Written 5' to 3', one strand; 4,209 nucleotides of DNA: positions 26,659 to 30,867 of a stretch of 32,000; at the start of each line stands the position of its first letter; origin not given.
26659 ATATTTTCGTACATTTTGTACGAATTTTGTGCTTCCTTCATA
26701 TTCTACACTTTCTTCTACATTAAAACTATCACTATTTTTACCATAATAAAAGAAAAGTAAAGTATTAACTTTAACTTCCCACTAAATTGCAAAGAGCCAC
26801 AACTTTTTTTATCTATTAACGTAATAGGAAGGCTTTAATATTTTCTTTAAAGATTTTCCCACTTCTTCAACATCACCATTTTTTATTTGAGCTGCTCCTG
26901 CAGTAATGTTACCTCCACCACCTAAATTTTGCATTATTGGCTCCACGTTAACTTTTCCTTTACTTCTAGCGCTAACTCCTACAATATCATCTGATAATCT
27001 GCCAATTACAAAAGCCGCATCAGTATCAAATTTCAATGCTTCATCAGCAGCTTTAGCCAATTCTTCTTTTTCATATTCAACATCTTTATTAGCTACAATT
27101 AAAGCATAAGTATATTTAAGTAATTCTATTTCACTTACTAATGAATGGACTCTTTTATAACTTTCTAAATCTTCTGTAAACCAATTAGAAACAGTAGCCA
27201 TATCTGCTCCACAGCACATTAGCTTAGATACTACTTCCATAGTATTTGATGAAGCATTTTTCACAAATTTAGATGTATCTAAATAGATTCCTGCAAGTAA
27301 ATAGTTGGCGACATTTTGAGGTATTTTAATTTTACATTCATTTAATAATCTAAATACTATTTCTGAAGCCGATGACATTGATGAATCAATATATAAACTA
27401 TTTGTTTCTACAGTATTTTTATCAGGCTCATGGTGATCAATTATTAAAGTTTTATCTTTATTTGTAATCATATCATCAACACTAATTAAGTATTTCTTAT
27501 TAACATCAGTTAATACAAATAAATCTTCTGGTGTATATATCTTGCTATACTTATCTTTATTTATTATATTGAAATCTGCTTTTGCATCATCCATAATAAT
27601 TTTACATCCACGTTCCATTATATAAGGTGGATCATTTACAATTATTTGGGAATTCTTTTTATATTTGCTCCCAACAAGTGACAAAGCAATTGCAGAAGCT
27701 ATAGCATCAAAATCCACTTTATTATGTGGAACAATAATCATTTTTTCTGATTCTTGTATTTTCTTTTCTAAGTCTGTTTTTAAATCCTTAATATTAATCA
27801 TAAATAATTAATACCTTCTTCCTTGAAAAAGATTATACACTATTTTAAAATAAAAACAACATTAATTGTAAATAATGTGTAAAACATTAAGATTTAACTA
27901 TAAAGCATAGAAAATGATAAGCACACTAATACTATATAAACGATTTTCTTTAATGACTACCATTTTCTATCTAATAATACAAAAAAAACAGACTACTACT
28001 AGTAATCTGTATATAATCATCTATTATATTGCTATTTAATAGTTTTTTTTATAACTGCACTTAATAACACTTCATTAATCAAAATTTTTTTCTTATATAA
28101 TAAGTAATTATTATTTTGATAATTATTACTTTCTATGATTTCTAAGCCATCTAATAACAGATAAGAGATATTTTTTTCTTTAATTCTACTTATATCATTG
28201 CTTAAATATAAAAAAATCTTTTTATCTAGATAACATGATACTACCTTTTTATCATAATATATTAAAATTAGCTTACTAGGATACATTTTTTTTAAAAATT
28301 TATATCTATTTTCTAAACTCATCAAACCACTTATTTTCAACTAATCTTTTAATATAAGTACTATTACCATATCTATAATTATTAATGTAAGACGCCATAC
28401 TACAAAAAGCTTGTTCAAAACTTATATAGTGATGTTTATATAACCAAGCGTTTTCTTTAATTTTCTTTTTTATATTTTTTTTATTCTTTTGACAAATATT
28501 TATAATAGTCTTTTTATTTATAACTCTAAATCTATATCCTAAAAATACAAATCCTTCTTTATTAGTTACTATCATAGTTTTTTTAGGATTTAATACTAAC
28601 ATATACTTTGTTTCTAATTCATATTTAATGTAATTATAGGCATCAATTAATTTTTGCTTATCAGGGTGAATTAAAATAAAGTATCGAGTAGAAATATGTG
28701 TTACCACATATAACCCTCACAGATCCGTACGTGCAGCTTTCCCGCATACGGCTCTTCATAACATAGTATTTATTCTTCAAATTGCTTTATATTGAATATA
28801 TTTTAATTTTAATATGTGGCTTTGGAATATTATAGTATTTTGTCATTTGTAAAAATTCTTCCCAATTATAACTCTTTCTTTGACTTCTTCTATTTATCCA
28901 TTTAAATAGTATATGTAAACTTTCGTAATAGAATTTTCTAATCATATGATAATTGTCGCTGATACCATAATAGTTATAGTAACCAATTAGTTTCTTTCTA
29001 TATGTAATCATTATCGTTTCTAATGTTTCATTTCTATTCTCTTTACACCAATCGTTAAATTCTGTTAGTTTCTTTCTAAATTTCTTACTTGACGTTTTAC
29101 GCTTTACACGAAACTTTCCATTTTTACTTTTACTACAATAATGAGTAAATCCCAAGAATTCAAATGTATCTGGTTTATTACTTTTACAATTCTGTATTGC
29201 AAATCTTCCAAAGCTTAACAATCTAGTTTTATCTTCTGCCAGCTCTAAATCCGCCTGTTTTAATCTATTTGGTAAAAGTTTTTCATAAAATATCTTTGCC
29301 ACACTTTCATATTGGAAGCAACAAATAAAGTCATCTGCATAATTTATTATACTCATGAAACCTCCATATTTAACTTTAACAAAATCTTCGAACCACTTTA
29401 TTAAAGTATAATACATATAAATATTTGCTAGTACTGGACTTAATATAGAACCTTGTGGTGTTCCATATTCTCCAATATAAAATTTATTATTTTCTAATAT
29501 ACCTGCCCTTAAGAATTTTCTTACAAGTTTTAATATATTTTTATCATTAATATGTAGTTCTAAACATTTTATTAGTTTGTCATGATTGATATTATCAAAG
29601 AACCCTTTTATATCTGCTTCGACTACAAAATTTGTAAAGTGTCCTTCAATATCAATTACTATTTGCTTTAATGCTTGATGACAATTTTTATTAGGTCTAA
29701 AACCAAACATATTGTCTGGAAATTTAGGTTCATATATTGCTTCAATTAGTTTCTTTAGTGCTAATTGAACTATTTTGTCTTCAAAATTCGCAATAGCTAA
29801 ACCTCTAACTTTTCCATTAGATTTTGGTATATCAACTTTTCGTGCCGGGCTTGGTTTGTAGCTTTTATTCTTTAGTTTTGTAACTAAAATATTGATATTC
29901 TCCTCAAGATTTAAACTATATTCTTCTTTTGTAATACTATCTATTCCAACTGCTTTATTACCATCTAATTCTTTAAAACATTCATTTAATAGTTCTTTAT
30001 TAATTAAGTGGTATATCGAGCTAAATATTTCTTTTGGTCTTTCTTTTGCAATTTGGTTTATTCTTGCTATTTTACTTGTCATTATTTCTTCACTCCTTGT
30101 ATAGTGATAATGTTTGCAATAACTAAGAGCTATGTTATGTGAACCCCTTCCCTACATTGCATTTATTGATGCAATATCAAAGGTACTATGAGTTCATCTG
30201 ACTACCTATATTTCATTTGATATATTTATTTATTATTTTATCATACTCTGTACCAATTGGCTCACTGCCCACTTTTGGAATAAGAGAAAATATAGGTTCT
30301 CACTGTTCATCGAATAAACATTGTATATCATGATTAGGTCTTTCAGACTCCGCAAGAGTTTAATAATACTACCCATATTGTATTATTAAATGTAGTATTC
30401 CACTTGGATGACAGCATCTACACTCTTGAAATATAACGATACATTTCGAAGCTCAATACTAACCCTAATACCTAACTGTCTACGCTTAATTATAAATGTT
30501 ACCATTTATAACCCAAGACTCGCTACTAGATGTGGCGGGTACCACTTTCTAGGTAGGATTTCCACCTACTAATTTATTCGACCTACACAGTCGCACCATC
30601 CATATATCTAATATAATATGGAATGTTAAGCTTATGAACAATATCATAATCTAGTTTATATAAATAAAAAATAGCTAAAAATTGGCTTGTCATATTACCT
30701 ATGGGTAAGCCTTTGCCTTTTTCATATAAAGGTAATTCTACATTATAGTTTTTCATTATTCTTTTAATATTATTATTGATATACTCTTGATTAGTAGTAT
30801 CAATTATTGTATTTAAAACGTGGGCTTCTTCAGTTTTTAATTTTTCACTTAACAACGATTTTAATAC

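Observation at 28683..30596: A group II intron splits the YMDD catalytic box of a DGR reverse transcriptase (a retroelement nested in a retroelement)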

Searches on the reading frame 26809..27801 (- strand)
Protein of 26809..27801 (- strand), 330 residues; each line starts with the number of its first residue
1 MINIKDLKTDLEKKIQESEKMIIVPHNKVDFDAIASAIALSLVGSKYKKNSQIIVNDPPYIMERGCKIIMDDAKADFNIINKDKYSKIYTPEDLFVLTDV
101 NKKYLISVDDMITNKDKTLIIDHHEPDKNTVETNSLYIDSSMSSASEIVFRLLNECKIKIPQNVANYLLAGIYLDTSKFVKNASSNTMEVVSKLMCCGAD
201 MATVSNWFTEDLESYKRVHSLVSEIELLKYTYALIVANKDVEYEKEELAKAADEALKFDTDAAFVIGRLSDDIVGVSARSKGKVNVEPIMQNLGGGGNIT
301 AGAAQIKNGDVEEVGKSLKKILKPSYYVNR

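Call 18: find_encoding_contigs(protein=window:26809-27801:-, flank=10000, max_places=6)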
Protein window:26809-27801:- (330 aa): 8 contigs read that carry it; 3 places shown.
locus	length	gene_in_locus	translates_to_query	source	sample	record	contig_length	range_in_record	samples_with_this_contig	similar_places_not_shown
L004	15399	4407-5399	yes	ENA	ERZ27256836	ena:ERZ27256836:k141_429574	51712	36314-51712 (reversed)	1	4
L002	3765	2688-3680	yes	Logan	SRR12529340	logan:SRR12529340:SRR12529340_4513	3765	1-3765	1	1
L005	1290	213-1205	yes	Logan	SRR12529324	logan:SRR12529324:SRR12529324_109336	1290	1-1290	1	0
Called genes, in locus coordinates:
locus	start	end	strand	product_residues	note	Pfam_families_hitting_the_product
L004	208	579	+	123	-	-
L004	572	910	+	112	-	-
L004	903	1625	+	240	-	PF00078:RVT_1 (weak)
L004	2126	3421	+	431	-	PF00078:RVT_1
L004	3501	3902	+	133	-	-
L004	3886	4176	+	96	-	-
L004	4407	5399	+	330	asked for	PF01368:DHH, PF02272:DHHA1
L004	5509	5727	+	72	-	-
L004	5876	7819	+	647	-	PF01554:MatE, PF13189:Cytidylate_kin2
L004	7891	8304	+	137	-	PF01741:MscL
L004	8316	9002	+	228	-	PF01863:YgjP-like, PF10263:SprT-like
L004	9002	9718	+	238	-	PF22435:MRM3-like_sub_bind, PF00588:SpoU_methylase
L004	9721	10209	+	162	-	PF01782:RimM, PF05239:PRC (weak), PF24986:PRC_RimM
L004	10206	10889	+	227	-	PF01746:tRNA_m1G_MT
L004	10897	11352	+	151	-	-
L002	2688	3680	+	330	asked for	PF01368:DHH, PF02272:DHHA1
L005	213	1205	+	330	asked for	PF01368:DHH, PF02272:DHHA1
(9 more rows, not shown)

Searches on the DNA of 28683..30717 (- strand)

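Call 68: search_dna_similar(query=window:28683-30620:-, collection=phages, mode=distant, max_rows=10)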
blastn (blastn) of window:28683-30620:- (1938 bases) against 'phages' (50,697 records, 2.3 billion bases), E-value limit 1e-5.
No match.

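Call 69: search_dna_similar(query=window:28683-30620:-, collection=plasmids, mode=distant, max_rows=10)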
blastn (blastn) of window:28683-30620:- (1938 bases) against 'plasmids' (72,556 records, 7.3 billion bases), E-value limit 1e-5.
Records with a match: 31; places in all: 33; records where one place covers at least 80% of the query: 0.
Best place of each record, by identity: 95-99% 2; 80-90% 5; 60-80% 24.
By first word of the organism name: Bacillus 12; Niallia 3; Clostridium 3; Priestia 3; Rhizobium 3; Peribacillus 2; Mesorhizobium 2; Arthrobacter 1; Mesobacillus 1; Metabacillus 1.
By predicted mobility (MOB-suite, as given by PLSDB): non-mobilizable 14; mobilizable 12; conjugative 5.
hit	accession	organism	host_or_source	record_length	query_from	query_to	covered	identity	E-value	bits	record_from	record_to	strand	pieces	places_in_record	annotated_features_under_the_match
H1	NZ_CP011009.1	Peribacillus simplex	cell culture,sugar beet rhizosphere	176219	1271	1768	26%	68.0%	3e-36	161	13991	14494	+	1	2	ltrA: group II intron reverse transcriptase/maturase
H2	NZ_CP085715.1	Peribacillus asahii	single cell,soil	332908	1280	1767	25%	65.9%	1e-21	113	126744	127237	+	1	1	ltrA: group II intron reverse transcriptase/maturase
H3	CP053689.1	Arthrobacter citreus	pure culture,soil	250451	1445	1767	17%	68.4%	1e-15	93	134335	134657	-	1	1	ltrA: group II intron reverse transcriptase/maturase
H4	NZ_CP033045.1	Mesobacillus foraminis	cell culture,Red Sea lagoons-Mangrove ...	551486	1445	1767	17%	67.7%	3e-17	100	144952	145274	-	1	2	none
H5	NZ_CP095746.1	Niallia sp. Man26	Penaeus monodon,whole ...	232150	1428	1746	16%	68.1%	1e-16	97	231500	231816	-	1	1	group II intron maturase-specific domain-containing protein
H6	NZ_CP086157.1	Clostridium tagluense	single colony,Lamb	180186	1280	1602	17%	65.7%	4e-9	72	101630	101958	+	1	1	ltrA: group II intron reverse transcriptase/maturase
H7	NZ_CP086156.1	Clostridium tagluense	single colony,Lamb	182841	1280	1591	16%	65.7%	1e-8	70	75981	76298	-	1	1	ltrA: group II intron reverse transcriptase/maturase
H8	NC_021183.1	Clostridium pasteurianum BC1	-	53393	1382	1668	15%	67.5%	7e-12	82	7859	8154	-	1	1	group II intron maturase-specific domain-containing protein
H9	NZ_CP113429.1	Bacillus cereus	cell culture,petroleum sludge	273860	878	1124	13%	66.3%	7e-6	62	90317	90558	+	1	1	reverse transcriptase domain-containing protein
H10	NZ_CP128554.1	Priestia aryabhattai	seagrass,mixed culture,rhizosphere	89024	998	1204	11%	70.1%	1e-9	73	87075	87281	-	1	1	reverse transcriptase domain-containing protein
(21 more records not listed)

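Call 85: search_rna_families(sources=[L121, L122], threshold=gathering)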
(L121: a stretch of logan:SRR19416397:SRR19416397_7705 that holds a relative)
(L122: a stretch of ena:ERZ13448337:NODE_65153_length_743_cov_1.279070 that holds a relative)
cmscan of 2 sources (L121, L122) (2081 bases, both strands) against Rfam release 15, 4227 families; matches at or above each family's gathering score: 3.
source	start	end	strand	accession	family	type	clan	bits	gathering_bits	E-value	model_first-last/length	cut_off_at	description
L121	601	798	+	RF02004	group-II-D1D4-5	Intron;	CL00102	156.1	34.5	2.3e-36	1-201/201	no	Group II catalytic intron D1-D4-5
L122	204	346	+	RF02004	group-II-D1D4-5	Intron;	CL00102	110.7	34.5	9.5e-25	1-201/201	no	Group II catalytic intron D1-D4-5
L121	1187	1272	+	RF00029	Intron_gpII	Intron;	-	48.4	40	6.2e-08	1-77/77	no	Group II catalytic intron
